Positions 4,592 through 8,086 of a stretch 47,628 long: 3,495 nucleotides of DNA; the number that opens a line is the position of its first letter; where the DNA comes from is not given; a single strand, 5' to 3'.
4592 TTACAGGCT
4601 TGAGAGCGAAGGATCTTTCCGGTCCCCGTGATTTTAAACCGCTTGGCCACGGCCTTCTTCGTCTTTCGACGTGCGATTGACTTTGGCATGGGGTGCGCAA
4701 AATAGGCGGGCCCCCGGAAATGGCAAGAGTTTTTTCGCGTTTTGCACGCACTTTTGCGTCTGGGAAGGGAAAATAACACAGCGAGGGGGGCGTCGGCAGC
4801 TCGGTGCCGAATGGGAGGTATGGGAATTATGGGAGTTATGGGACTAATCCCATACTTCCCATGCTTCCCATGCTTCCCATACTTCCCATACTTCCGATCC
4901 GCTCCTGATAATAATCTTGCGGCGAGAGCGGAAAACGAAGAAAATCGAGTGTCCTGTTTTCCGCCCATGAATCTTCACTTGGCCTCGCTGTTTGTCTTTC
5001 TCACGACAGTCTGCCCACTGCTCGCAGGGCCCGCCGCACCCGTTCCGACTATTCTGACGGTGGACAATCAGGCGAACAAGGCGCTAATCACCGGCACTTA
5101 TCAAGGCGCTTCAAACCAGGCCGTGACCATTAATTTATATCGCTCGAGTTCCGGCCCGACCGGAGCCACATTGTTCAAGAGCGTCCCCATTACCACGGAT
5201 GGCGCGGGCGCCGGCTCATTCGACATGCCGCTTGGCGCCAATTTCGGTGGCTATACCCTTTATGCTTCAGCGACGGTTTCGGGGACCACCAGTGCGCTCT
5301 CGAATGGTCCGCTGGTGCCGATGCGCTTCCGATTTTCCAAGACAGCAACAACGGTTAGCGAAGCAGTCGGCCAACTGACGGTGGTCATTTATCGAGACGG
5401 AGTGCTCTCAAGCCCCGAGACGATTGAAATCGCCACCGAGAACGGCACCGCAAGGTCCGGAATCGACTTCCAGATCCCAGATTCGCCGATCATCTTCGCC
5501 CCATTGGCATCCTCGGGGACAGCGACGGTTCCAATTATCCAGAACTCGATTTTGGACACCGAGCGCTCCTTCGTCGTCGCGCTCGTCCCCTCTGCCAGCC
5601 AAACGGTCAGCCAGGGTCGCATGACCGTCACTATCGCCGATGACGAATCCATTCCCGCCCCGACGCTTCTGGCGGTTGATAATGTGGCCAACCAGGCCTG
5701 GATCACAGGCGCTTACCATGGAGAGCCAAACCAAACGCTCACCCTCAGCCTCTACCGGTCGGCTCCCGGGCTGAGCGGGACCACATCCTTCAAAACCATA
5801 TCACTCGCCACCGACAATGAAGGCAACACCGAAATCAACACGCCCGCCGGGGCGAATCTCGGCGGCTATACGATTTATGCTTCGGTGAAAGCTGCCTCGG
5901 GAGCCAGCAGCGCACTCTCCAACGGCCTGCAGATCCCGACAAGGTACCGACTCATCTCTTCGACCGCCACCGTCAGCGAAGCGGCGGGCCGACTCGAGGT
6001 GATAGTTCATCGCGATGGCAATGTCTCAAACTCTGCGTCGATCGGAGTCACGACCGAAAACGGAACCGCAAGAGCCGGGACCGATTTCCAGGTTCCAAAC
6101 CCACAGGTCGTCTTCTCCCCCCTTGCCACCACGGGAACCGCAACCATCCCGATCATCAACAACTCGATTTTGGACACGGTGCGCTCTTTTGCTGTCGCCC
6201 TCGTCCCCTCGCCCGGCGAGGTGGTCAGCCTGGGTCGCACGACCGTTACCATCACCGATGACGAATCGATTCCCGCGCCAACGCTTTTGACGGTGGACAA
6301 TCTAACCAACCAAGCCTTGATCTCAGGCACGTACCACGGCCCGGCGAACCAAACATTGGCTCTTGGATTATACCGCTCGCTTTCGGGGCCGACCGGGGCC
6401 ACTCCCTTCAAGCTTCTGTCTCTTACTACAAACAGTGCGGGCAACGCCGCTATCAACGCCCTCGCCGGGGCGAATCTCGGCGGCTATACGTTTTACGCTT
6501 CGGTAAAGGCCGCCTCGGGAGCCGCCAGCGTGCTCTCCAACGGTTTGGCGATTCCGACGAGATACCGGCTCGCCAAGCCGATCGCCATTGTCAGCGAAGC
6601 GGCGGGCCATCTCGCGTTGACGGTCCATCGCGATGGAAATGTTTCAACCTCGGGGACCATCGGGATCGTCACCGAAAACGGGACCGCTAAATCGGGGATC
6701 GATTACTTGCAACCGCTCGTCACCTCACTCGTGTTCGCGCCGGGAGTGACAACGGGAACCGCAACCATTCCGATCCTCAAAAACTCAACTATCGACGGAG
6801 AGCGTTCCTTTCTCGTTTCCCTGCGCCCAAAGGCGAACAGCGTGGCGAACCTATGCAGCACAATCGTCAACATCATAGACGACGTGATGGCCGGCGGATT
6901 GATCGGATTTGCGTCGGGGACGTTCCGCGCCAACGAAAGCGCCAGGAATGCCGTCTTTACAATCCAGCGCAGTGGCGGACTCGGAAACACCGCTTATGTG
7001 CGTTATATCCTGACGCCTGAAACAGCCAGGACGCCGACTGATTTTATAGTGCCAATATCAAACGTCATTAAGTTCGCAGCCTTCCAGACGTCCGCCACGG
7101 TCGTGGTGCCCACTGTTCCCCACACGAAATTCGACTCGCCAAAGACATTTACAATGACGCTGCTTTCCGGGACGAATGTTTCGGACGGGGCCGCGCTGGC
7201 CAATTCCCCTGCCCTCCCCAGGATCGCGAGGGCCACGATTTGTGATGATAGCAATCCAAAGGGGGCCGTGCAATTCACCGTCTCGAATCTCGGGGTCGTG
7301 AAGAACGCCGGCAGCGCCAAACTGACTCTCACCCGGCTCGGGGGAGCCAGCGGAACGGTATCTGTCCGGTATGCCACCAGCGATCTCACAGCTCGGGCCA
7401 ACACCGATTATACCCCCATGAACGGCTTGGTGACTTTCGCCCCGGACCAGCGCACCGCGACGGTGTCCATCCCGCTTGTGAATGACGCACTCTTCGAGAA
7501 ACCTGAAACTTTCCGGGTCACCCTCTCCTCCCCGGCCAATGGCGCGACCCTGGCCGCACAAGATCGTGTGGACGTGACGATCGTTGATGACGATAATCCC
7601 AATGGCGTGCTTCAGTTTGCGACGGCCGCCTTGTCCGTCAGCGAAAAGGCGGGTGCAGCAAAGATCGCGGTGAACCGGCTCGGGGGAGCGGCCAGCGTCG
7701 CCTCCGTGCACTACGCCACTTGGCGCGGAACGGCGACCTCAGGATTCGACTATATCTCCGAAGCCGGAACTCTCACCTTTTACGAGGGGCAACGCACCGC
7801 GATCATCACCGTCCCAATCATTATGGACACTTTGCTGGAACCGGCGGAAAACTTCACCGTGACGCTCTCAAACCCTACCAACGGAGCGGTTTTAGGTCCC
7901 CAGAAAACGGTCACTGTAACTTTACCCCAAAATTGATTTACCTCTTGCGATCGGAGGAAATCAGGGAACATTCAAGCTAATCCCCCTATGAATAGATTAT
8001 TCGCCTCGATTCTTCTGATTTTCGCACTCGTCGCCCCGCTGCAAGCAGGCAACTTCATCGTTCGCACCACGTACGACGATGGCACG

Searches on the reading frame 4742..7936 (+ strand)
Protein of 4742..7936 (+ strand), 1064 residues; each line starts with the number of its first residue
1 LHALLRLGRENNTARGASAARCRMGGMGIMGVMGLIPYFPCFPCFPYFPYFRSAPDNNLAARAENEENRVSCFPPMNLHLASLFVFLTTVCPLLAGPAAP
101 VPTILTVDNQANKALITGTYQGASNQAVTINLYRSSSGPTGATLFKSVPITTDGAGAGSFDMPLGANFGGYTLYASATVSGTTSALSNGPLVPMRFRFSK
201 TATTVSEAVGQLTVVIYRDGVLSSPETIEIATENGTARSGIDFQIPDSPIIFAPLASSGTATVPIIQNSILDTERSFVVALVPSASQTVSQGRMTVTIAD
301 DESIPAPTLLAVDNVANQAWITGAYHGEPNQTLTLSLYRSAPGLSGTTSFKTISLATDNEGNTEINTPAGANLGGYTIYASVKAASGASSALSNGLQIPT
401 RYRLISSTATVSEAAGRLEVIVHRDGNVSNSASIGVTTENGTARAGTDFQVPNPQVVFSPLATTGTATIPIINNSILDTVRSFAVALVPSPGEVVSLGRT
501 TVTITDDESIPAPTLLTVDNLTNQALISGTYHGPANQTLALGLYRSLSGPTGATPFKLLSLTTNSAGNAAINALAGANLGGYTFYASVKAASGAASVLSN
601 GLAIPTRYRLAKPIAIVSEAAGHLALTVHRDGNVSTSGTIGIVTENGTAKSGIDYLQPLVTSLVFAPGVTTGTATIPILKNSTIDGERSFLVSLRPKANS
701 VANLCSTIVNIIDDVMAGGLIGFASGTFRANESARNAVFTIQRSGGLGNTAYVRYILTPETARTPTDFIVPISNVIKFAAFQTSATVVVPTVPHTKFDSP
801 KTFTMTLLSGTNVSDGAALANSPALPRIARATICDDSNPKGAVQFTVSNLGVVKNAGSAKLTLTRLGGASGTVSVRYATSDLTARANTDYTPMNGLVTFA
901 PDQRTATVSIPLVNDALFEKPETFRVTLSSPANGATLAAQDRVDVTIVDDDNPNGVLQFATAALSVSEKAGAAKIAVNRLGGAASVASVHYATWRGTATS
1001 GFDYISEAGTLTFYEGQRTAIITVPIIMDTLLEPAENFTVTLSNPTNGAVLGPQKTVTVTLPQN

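Call 16: search_protein_families(library=pfam, proteins=[window:4742-7936:+])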
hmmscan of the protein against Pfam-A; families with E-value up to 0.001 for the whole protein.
window:4742-7936:+ (1064 aa): 1 family
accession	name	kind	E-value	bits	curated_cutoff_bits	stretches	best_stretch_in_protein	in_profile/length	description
PF03160.20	Calx-beta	-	1.7e-99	328.6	27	6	836-951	1-119/119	Calx-beta domain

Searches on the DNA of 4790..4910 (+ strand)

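Call 111: search_dna_similar(query=window:4790-4910:+, collection=phages, mode=distant, max_evalue=0.01, max_rows=10)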
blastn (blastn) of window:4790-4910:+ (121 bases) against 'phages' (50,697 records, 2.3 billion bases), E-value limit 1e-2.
Records with a match: 1; places in all: 1; records where one place covers at least 80% of the query: 0.
Best place of each record, by identity: >=99% 1.
By first word of the organism name: Escherichia 1.
By host as written in the record: Escherichia coli 1.
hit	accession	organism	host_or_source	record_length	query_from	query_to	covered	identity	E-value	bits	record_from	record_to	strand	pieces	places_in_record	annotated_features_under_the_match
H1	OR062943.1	Escherichia phage 241Ecol014PP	Escherichia coli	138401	84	107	20%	100.0%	8e-3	45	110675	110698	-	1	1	hypothetical protein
